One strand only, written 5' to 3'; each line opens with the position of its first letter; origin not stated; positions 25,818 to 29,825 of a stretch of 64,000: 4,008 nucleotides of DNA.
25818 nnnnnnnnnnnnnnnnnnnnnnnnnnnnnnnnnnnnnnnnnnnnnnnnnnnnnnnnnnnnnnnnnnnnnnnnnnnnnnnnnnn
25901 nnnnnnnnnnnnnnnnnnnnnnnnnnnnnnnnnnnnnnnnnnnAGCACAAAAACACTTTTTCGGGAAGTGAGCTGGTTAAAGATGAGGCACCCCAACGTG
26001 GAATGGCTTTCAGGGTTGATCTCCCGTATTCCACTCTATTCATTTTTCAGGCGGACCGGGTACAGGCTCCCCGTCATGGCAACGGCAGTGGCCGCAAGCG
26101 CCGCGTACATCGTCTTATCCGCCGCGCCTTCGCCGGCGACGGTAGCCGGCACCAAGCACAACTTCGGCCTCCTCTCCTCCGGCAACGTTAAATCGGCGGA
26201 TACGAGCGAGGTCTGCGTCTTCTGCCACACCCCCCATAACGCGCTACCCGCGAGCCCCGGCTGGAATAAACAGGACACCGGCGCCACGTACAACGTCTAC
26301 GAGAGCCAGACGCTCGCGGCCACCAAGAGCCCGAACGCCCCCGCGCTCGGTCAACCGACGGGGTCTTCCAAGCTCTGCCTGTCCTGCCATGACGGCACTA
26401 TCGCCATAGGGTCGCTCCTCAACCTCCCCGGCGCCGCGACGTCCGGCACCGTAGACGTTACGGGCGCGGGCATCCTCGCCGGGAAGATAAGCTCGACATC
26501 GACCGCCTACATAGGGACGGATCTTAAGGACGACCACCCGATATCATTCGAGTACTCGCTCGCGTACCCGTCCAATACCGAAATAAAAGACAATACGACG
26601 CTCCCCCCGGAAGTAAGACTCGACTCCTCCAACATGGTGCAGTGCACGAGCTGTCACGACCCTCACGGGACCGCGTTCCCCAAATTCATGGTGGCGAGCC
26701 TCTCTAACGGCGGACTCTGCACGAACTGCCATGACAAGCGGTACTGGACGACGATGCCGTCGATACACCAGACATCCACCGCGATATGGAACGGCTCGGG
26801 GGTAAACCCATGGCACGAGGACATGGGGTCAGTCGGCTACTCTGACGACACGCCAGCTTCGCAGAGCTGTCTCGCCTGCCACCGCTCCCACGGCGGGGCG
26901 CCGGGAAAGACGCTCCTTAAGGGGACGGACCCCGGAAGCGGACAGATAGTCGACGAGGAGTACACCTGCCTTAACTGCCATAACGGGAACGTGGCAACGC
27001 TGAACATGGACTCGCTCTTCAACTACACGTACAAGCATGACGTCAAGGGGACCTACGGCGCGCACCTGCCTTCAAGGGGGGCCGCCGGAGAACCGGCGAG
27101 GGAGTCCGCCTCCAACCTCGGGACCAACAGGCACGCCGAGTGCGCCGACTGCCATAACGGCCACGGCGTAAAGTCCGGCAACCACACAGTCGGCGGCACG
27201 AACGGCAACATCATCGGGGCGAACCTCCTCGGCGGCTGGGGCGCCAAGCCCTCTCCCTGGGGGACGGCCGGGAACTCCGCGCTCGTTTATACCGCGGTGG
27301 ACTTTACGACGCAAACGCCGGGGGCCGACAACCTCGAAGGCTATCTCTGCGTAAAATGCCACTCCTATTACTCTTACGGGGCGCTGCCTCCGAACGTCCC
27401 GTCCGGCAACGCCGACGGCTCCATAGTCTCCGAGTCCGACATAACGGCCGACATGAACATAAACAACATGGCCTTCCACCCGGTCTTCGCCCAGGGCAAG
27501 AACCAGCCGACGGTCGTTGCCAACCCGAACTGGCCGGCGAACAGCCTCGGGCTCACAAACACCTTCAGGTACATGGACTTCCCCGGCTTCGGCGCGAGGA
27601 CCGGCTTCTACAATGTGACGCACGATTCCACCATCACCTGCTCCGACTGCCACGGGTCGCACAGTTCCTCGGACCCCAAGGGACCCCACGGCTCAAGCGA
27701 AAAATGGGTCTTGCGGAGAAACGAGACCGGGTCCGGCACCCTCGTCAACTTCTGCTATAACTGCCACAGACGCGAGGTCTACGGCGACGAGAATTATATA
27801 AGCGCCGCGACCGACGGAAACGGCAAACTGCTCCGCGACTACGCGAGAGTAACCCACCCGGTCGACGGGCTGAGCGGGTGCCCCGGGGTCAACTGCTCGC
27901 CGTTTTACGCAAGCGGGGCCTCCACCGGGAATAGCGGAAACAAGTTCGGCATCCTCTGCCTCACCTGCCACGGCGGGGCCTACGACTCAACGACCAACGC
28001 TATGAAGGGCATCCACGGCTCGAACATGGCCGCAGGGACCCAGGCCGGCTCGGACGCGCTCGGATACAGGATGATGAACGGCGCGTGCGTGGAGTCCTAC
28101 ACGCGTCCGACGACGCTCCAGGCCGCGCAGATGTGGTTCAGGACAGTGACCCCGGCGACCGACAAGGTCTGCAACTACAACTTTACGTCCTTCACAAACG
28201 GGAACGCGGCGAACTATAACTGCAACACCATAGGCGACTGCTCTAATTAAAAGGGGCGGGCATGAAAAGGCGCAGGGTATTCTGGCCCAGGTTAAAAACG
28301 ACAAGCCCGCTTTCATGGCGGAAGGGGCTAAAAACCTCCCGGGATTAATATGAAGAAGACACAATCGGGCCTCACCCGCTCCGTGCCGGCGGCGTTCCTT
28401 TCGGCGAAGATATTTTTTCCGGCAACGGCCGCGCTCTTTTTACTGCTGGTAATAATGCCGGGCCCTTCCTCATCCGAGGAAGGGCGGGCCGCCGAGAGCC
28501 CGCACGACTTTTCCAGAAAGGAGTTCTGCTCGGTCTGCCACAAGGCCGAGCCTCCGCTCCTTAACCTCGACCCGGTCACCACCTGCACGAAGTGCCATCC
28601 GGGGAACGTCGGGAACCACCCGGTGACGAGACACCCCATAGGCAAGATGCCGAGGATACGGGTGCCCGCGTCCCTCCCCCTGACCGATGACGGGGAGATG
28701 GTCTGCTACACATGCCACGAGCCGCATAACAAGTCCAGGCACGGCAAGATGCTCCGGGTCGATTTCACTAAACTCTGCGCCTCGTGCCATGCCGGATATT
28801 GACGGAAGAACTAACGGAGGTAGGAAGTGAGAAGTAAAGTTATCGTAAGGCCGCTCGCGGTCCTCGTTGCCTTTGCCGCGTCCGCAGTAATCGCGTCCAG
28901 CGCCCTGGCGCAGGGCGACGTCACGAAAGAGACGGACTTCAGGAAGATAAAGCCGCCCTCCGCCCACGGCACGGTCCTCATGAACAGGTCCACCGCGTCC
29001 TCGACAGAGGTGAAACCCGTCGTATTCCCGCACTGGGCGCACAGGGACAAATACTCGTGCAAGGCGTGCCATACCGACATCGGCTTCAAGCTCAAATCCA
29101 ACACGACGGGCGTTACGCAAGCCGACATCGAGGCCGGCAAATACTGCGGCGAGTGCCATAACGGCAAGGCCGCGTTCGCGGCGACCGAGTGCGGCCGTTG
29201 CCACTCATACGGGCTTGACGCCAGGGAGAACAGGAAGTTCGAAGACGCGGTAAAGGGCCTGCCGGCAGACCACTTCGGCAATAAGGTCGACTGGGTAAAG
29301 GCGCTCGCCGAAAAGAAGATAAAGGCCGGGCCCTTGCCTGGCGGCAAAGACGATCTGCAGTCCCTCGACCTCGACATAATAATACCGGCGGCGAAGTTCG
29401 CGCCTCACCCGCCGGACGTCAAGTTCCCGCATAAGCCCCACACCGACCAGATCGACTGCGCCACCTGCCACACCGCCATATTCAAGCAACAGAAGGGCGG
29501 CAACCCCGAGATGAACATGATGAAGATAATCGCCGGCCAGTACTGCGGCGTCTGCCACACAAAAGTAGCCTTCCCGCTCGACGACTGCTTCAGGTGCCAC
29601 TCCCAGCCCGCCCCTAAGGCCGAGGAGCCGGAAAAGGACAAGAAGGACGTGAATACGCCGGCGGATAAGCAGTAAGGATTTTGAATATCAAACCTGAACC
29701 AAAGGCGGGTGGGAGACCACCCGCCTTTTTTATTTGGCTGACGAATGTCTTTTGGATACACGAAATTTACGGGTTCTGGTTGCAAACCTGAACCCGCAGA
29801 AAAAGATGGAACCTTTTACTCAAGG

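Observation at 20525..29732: Nine-gene multihaem cytochrome / beta-propeller / HAMP cluster without a porin: candidate undescribed electron-transfer system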

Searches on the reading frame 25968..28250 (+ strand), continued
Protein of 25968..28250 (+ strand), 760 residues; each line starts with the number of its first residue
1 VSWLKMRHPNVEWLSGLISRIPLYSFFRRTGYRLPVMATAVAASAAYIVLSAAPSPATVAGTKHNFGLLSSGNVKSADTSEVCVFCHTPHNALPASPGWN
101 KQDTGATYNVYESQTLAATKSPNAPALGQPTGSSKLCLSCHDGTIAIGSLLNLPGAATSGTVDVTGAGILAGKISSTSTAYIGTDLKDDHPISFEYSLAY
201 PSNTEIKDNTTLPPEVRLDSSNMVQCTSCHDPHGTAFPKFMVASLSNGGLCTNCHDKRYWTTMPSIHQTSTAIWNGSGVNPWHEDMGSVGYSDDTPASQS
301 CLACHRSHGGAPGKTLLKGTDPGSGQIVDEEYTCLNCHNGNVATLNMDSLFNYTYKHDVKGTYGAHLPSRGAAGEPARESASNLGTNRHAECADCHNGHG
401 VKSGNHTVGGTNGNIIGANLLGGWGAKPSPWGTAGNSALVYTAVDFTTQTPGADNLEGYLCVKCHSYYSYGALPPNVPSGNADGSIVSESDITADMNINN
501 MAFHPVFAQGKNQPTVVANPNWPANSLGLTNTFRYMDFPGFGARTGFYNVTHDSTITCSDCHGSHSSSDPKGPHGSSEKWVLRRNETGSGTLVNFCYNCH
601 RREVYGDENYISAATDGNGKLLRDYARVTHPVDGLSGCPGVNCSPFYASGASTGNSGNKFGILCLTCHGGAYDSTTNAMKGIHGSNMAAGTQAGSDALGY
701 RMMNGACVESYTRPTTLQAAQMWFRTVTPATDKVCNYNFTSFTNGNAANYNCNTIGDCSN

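Call 95: search_protein_families(library=pfam, proteins=[L008:656-2374:+, L008:2446-3687:+, L010:553-1749:+, L010:2600-4030:+, L013:4148-6313:-, L013:2386-3234:-, L013:3301-3966:-], max_evalue=0.001)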
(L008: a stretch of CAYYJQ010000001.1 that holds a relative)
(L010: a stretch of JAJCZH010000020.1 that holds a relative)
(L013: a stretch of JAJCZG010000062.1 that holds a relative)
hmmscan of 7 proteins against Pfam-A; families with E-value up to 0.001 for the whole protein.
L008:656-2374:+ (572 aa): 1 family
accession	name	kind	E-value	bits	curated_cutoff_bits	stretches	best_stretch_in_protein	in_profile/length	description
PF01019.26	G_glu_transpept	-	2.3e-103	347.2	27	2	143-557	73-512/512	Gamma-glutamyltranspeptidase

L008:2446-3687:+ (413 aa): 2 families
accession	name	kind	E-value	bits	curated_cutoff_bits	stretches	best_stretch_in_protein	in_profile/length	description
PF01546.33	Peptidase_M20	-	7.9e-42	143.9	24.6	1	84-394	1-200/206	Peptidase family M20/M25/M40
PF07687.19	M20_dimer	-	2e-14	53.9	21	1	199-291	8-100/107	Peptidase dimerisation domain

L010:553-1749:+ (398 aa): 2 families
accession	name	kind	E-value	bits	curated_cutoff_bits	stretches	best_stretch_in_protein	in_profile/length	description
PF01546.33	Peptidase_M20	-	2.3e-44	152.2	24.6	1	77-388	1-201/206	Peptidase family M20/M25/M40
PF07687.19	M20_dimer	-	3e-13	50.1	21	1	191-284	7-100/107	Peptidase dimerisation domain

L010:2600-4030:+ (476 aa): 5 families
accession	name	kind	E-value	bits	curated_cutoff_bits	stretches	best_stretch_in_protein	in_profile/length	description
PF00390.24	malic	-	1.2e-30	107.1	23.1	1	94-224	3-181/182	Malic enzyme, N-terminal domain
PF03949.21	Malic_M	-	2.1e-26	93.2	23.5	1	239-459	3-257/258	Malic enzyme, NAD binding domain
PF13291.12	ACT_4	-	6.4e-08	33.6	27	1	6-76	3-74/80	ACT domain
PF01842.31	ACT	-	9.5e-06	25.7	27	1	11-75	2-65/66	ACT domain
PF00208.27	ELFV_dehydrog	-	0.00029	21.1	23.4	1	239-303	9-74/241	Glutamate/Leucine/Phenylalanine/Valine dehydrogenase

L013:4148-6313:- (721 aa): 28 families (the best 25 are shown)
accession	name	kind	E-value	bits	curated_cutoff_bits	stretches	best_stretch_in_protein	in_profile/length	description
PF00515.34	TPR_1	-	8.6e-68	222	27.8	7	635-668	1-34/34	Tetratricopeptide repeat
PF13414.12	TPR_11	-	6.5e-62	205.4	26.8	8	646-680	5-39/42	TPR repeat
PF07719.23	TPR_2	-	7.1e-57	185.3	27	6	669-701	1-33/34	Tetratricopeptide repeat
PF13181.12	TPR_8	-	6.5e-52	169.7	25.7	4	635-668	1-34/34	Tetratricopeptide repeat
PF13431.12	TPR_17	-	2.6e-48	158.7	24.4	4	623-655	1-33/34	Tetratricopeptide repeat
PF13432.12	TPR_16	-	9.3e-43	144.7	32.7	5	639-703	1-65/65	Tetratricopeptide repeat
PF13424.12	TPR_12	-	4e-41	139.5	30.1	5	635-698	3-74/77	Tetratricopeptide repeat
PF14559.12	TPR_19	-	4e-35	120.4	25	4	645-706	1-62/68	Tetratricopeptide repeat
PF13176.12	TPR_7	-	3.6e-34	114.3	27.9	2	501-533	1-35/36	Tetratricopeptide repeat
PF13374.12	TPR_10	-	1.2e-33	114.5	27.5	2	635-664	2-31/42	Tetratricopeptide repeat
PF13428.12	TPR_14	-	4.6e-24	82.9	23.5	0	670-709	2-41/44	Tetratricopeptide repeat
PF13371.12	TPR_9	-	2.5e-18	66.3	35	0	608-671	2-65/73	Tetratricopeptide repeat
PF23914.1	TPR_CcmH_CycH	-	2.2e-14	54.1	42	1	426-528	45-150/158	Cytochrome c-type biogenesis protein H TPR domain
PF24575.1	TPR_Slam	-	1.6e-13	51.4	35.2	0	642-692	54-104/104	Surface lipoprotein assembly modifier, N-terminal TPR repeats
PF13174.12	TPR_6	-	2.3e-13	50.2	26.3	0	671-702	2-33/33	Tetratricopeptide repeat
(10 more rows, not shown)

L013:2386-3234:- (282 aa): 19 families
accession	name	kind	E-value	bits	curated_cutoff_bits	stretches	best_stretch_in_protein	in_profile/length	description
PF00515.34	TPR_1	-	4e-25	87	27.8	2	194-223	4-33/34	Tetratricopeptide repeat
PF07719.23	TPR_2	-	3e-24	83.5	27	2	195-223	5-33/34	Tetratricopeptide repeat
PF13432.12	TPR_16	-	3.5e-19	69.4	32.7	1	161-225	1-65/65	Tetratricopeptide repeat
PF13424.12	TPR_12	-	7.5e-19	68.1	30.1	2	125-187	5-75/77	Tetratricopeptide repeat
PF13181.12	TPR_8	-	1.8e-18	65.5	25.7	1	228-257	4-33/34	Tetratricopeptide repeat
PF13431.12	TPR_17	-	4e-18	64.5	24.4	0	80-109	4-33/34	Tetratricopeptide repeat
PF14559.12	TPR_19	-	5.1e-18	65.6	25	2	170-226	4-60/68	Tetratricopeptide repeat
PF13428.12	TPR_14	-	6.4e-17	60.8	23.5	0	125-165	3-43/44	Tetratricopeptide repeat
PF13414.12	TPR_11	-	9.1e-14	51.3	26.8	1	198-239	1-42/42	TPR repeat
PF13371.12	TPR_9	-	2.7e-12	47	35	1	200-257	4-61/73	Tetratricopeptide repeat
PF13174.12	TPR_6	-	9.7e-12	45.2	26.3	0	228-253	3-28/33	Tetratricopeptide repeat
PF12895.13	ANAPC3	-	4.8e-10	40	27.2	1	174-250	6-81/82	Anaphase-promoting complex, cyclosome, subunit 3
PF13176.12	TPR_7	-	1e-09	38.1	27.9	0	228-260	2-34/36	Tetratricopeptide repeat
PF13374.12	TPR_10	-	3.9e-08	33.5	27.5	0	192-215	3-26/42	Tetratricopeptide repeat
PF13429.12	TPR_15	-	1.2e-07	31.8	26.2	0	64-179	155-270/280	Tetratricopeptide repeat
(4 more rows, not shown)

L013:3301-3966:- (221 aa): 2 families
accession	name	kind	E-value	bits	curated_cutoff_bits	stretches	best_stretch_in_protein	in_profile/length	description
PF14522.11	Cytochrome_C7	-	8.6e-12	45.2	24.8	1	142-205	1-66/67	Cytochrome c7 and related cytochrome c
PF02085.21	Cytochrom_CIII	-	2.1e-05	25.2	22.9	0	136-175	15-40/101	Class III cytochrome C family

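Call 96: search_solved_structures(query=A1, max_evalue=1)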
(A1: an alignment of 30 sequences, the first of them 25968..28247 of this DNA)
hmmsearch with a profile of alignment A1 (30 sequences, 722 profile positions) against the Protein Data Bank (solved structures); distinct sequences matched with E-value up to 1: 8.
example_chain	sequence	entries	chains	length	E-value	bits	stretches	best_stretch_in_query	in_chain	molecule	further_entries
7tfs_A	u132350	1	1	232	1.2e-39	139.5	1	19-231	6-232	Cytochrome c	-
9yuq_N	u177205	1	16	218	2.9e-34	121.6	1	21-231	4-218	Putative multiheme cytochrome c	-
6ef8_A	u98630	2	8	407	5e-06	28.3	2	195-222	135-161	C-type cytochrome OmcS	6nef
5ze8_A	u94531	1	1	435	0.0093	17.5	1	221-313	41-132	cytochrome c552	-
8qjg_A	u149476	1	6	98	0.34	12.3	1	612-639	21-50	Lipoprotein cytochrome c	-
6btm_E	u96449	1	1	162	0.44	12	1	592-636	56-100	Alternative Complex III subunit E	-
8yts_A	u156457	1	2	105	0.53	11.7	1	617-653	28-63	Cytochrome C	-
8k5o_C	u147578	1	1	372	0.76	11.2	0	553-632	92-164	Photosynthetic reaction center cytochrome c subunit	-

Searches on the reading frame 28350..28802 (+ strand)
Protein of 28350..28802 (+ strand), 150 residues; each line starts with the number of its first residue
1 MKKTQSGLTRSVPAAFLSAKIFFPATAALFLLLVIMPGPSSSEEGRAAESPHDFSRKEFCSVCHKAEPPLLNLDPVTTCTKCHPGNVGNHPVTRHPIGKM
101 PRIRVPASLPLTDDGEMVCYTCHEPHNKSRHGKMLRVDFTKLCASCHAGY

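Call 5: search_protein_families(library=pfam, proteins=[window:28350-28802:+], max_evalue=0.1)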
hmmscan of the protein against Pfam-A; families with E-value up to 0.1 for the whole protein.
window:28350-28802:+ (150 aa): 7 families
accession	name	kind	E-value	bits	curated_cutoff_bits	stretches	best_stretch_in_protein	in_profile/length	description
PF09699.15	Paired_CXXCH_1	-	9.4e-09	35.3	20.6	1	116-148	8-37/41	Doubled CXXCH motif (Paired_CXXCH_1)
PF14522.11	Cytochrome_C7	-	3.9e-05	23.8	24.8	2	116-148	13-49/67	Cytochrome c7 and related cytochrome c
PF14537.11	Cytochrom_c3_2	-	0.0013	19.6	25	1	59-147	8-78/79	Cytochrome c3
PF22678.1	Cytochrom_c_NrfB-like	-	0.0089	16.9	27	1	79-148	1-66/89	Cytochrome c-type protein NrfB-like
PF05495.17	zf-CHY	-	0.042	14.7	31.3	0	118-147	20-49/68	CHY zinc finger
PF06061.16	Baculo_ME53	-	0.062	12.9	25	1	56-95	268-306/343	Baculoviridae ME53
PF10367.15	zf-Vps39_C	-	0.072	13.1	24.7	0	56-65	8-17/41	Vacuolar sorting protein 39 C-terminal zinc finger domain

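Call 7: search_protein_families(library=ncbifam, proteins=[window:28350-28802:+], max_evalue=0.01)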
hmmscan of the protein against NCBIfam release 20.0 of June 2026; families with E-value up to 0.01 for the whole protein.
window:28350-28802:+ (150 aa): 5 families
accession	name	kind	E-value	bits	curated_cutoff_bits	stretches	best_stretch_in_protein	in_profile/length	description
TIGR01905.1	paired_CXXCH_1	subfamily_domain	1.2e-07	31.6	25.2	1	119-148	9-37/41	doubled CXXCH domain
TIGR03508.1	decahem_SO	subfamily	0.00037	20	192.2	0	60-148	97-175/258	DmsE family decaheme c-type cytochrome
NF049875.1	NetB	exception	0.00054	19.8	380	1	72-148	96-171/211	Nrf-like electron transfer protein NetB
NF008659.0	PRK11659.1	equivalog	0.00085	19.1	184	1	60-147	60-142/188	cytochrome c nitrite reductase pentaheme subunit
NF041028.1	decahem_GSU2203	exception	0.0017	17.7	325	0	57-150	125-210/317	GSU2203 family decaheme c-type cytochrome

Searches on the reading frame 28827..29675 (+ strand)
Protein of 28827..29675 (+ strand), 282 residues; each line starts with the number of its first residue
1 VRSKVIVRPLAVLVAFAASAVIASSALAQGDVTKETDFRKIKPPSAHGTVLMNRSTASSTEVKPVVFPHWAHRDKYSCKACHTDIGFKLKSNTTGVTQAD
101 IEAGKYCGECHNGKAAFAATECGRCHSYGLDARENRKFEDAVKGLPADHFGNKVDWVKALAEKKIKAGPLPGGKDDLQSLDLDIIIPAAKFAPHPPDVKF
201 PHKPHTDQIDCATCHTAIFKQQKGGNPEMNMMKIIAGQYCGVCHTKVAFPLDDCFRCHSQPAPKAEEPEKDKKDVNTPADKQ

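Call 5: search_protein_families(library=pfam, proteins=[window:28827-29675:+], max_evalue=0.1)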
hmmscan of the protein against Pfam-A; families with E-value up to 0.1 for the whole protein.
window:28827-29675:+ (282 aa): 6 families
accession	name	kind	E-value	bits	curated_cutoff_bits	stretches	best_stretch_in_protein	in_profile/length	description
PF14522.11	Cytochrome_C7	-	2.4e-26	91.8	24.8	2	65-127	1-67/67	Cytochrome c7 and related cytochrome c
PF02085.21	Cytochrom_CIII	-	1.4e-10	41.9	22.9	2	59-87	15-40/101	Class III cytochrome C family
PF14537.11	Cytochrom_c3_2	-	0.00018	22.3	25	0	74-127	25-79/79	Cytochrome c3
PF13435.11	Cytochrome_C554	-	0.0041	18.5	20.8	1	203-245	43-84/84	Cytochrome c554 and c-prime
PF09699.15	Paired_CXXCH_1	-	0.0066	16.6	20.6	0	202-247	1-39/41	Doubled CXXCH motif (Paired_CXXCH_1)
PF11648.16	RIG-I_C-RD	-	0.012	16.3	25.6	0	53-100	35-82/117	C-terminal domain of RIG-I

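Call 7: search_protein_families(library=ncbifam, proteins=[window:28827-29675:+], max_evalue=0.01)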
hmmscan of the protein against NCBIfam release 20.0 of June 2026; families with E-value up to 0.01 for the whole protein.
window:28827-29675:+ (282 aa): 2 families
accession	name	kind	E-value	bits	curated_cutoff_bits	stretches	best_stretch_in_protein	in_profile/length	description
TIGR04257.1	nanowire_3heme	domain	4.4e-38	129.3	40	2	58-127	6-75/75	c(7)-type cytochrome triheme domain-containing protein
NF041781.1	mnquin_red_QrcA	equivalog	1.9e-07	30.8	180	1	189-258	99-173/174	menaquinone reductase multiheme cytochrome c subunit QrcA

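Call 44: search_solved_structures(query=window:28827-29675:+, max_evalue=0.01)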
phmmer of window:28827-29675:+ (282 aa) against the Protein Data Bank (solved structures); distinct sequences matched with E-value up to 0.01: 5.
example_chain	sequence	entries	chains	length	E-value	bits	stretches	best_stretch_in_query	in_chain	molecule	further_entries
3ov0_A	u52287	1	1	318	1.2e-40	142.6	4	63-127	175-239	Cytochrome c family protein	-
3oue_A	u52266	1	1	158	1.1e-24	90.2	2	63-127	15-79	Cytochrome c family protein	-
3ouq_A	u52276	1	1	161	3.9e-17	65.4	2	62-128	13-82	Cytochrome c family protein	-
1rwj_A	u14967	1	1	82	6e-13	51.7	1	62-126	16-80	Cytochrome c family protein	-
3h33_A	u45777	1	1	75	0.0034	19.7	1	59-129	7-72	Cytochrome c7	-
